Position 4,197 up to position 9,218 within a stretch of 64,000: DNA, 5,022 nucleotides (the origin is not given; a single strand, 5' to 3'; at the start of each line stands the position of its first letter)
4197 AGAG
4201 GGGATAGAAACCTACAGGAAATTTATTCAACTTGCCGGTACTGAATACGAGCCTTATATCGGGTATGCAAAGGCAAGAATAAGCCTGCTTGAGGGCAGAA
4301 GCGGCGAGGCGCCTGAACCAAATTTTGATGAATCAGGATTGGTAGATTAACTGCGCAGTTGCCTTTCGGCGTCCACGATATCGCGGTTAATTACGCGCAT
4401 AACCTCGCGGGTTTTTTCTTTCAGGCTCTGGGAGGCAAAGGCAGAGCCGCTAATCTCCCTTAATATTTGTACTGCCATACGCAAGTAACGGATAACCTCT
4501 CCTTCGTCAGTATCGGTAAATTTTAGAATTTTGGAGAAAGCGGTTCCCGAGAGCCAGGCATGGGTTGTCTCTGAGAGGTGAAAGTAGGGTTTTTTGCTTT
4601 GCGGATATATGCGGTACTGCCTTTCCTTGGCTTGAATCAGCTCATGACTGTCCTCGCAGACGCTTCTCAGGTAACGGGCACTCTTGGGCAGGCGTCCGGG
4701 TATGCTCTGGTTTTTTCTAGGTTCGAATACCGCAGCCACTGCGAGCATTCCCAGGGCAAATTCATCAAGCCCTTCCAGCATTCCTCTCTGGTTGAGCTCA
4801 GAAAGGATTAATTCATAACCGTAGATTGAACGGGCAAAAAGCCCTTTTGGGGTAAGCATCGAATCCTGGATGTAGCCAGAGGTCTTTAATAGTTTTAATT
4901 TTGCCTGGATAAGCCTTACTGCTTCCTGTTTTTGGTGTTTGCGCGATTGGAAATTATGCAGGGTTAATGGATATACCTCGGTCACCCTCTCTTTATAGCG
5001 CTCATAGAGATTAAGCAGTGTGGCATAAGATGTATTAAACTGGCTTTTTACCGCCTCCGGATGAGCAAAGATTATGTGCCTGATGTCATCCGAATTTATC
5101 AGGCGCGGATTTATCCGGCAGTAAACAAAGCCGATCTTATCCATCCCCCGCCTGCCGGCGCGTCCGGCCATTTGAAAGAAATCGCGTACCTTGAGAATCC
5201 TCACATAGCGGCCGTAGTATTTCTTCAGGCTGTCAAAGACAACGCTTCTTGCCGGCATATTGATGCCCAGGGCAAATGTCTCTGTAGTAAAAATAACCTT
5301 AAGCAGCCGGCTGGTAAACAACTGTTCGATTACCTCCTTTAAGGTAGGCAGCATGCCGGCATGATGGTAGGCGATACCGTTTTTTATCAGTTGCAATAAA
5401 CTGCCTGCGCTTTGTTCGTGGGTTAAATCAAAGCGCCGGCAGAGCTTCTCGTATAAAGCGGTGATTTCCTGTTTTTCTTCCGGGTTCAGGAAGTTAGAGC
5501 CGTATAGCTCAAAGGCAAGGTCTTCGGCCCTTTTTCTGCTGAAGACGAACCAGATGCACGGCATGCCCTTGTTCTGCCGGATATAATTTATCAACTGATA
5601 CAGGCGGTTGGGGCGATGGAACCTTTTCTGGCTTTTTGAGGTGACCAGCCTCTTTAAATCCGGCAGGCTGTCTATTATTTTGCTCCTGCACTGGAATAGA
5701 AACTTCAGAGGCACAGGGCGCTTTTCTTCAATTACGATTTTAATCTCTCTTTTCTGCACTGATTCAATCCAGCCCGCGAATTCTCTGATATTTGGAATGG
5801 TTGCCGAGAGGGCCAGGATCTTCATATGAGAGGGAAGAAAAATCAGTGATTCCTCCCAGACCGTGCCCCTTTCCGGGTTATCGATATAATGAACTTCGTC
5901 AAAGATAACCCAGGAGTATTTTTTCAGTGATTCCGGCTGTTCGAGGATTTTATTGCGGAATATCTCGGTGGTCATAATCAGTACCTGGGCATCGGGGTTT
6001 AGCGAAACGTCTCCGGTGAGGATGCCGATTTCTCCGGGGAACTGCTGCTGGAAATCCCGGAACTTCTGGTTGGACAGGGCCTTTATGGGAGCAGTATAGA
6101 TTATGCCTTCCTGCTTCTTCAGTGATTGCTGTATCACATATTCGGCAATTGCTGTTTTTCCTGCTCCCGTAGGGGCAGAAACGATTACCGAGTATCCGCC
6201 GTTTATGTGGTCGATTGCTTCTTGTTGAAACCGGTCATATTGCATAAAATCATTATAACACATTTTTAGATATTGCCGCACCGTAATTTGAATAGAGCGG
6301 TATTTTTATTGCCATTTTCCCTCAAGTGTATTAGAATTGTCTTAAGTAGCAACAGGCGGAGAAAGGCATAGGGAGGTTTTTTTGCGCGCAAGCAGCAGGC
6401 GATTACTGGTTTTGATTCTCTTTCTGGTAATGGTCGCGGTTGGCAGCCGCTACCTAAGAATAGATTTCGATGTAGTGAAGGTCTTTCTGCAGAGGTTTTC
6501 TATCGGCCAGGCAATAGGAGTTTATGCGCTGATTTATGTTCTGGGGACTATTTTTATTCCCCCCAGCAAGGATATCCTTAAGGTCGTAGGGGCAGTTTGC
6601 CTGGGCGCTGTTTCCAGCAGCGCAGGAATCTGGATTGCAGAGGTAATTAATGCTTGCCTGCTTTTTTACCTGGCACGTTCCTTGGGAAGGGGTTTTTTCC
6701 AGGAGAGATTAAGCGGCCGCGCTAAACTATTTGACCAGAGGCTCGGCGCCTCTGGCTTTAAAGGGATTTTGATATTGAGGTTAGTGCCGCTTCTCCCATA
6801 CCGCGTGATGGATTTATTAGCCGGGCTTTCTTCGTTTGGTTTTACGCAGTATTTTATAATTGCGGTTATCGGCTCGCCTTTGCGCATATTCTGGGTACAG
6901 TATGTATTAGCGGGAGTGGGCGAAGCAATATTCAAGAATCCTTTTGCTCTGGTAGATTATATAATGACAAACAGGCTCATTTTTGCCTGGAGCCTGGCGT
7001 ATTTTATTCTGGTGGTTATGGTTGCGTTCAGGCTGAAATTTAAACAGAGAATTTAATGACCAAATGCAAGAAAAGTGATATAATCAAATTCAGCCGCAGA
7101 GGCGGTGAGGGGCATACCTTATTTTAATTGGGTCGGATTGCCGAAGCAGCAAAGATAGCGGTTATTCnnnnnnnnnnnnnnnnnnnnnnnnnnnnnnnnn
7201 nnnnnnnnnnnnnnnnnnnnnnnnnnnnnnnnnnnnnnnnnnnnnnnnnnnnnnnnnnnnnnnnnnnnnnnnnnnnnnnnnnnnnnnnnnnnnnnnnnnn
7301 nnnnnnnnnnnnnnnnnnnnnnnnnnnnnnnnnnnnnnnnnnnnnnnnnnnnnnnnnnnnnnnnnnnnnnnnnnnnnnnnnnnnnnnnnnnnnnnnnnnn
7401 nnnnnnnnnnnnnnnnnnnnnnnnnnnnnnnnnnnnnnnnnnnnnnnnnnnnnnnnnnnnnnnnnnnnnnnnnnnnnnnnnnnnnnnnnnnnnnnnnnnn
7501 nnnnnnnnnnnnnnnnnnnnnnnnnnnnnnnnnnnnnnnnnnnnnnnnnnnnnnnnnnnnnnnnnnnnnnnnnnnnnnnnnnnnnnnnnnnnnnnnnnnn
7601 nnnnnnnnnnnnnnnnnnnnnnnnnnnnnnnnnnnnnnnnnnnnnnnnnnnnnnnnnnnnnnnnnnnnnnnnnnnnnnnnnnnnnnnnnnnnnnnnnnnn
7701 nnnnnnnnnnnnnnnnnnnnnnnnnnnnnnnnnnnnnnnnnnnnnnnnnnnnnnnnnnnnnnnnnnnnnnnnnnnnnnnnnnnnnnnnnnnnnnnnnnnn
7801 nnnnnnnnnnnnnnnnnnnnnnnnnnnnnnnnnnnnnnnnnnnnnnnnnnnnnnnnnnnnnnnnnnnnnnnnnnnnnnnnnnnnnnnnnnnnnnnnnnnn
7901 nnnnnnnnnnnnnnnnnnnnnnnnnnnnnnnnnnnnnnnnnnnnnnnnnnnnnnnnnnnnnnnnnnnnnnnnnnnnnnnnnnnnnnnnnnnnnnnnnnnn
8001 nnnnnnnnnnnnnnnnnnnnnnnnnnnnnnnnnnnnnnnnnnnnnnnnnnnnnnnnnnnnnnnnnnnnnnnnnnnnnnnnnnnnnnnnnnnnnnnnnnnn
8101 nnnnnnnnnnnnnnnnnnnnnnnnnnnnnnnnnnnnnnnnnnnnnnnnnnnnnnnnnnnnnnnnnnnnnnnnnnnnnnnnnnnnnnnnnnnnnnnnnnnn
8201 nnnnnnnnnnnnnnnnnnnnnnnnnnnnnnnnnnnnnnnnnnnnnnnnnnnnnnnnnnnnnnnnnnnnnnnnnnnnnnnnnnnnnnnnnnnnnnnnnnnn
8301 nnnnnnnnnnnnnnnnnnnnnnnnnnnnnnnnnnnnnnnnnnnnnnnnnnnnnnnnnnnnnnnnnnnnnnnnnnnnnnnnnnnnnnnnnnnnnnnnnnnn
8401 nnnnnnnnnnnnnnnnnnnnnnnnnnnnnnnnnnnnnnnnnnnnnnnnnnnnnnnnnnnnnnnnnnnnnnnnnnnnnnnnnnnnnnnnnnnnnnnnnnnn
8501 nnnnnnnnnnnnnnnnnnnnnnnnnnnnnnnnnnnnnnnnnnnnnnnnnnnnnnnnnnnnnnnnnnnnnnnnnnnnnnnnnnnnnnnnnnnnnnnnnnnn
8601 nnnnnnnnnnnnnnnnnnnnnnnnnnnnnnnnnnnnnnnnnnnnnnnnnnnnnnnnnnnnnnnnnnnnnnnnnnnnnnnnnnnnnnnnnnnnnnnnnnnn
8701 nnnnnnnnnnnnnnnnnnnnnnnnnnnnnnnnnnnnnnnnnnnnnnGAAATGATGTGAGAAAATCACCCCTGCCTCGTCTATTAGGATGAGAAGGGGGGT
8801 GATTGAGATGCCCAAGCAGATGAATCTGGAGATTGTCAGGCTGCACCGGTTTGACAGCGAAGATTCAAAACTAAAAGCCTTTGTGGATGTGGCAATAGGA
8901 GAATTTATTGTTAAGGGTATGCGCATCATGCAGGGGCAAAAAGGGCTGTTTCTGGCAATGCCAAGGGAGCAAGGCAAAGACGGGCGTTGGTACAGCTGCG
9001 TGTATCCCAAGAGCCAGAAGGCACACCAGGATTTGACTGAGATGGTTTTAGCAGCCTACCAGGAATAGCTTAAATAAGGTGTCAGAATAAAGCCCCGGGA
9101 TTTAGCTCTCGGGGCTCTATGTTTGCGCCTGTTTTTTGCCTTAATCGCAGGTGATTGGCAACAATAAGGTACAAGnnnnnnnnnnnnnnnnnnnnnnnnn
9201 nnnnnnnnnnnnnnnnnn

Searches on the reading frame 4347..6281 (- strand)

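Call 91: search_protein_families(library=pfam, proteins=[window:4347-6281:-], max_evalue=0.000001)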
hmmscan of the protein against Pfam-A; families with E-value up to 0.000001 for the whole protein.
window:4347-6281:- (644 aa): 4 families
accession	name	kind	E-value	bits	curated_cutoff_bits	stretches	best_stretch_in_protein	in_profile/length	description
PF00270.35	DEAD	-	1.5e-27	96.8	26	1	17-167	2-166/167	DEAD/DEAH box helicase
PF08148.17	DSHCT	-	2.7e-23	83.1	22.7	1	474-637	2-171/172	DSHCT (NUC185) domain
PF04851.21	ResIII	-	7.1e-14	52.5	22.5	1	17-163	6-163/164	Type III restriction enzyme, res subunit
PF00271.37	Helicase_C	-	4.8e-08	33.7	23.5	0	293-379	32-110/110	Helicase conserved C-terminal domain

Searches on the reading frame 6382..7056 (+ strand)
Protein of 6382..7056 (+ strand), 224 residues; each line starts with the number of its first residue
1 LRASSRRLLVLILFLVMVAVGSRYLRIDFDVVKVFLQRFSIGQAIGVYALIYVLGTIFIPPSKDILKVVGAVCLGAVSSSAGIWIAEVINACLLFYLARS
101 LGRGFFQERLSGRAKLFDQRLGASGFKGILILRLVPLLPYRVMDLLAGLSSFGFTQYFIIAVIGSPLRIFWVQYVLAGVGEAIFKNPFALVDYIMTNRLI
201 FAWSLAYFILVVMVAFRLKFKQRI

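Call 26: search_protein_families(library=pfam, proteins=[window:6382-7056:+], max_evalue=0.01)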
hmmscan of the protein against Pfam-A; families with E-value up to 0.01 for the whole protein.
window:6382-7056:+ (224 aa): 1 family
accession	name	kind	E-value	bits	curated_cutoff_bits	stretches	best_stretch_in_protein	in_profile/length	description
PF09335.16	VTT_dom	-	1.3e-12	48.7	33.9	1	63-175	3-120/123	VTT domain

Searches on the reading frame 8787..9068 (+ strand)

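Call 26: search_protein_families(library=pfam, proteins=[window:8787-9068:+], max_evalue=0.01)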
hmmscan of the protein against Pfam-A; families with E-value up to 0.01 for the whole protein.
window:8787-9068:+ (93 aa): 1 family
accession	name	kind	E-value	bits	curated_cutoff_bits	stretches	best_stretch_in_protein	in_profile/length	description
PF04026.17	SpoVG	-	7.3e-18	64.9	29.6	1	12-93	1-82/82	SpoVG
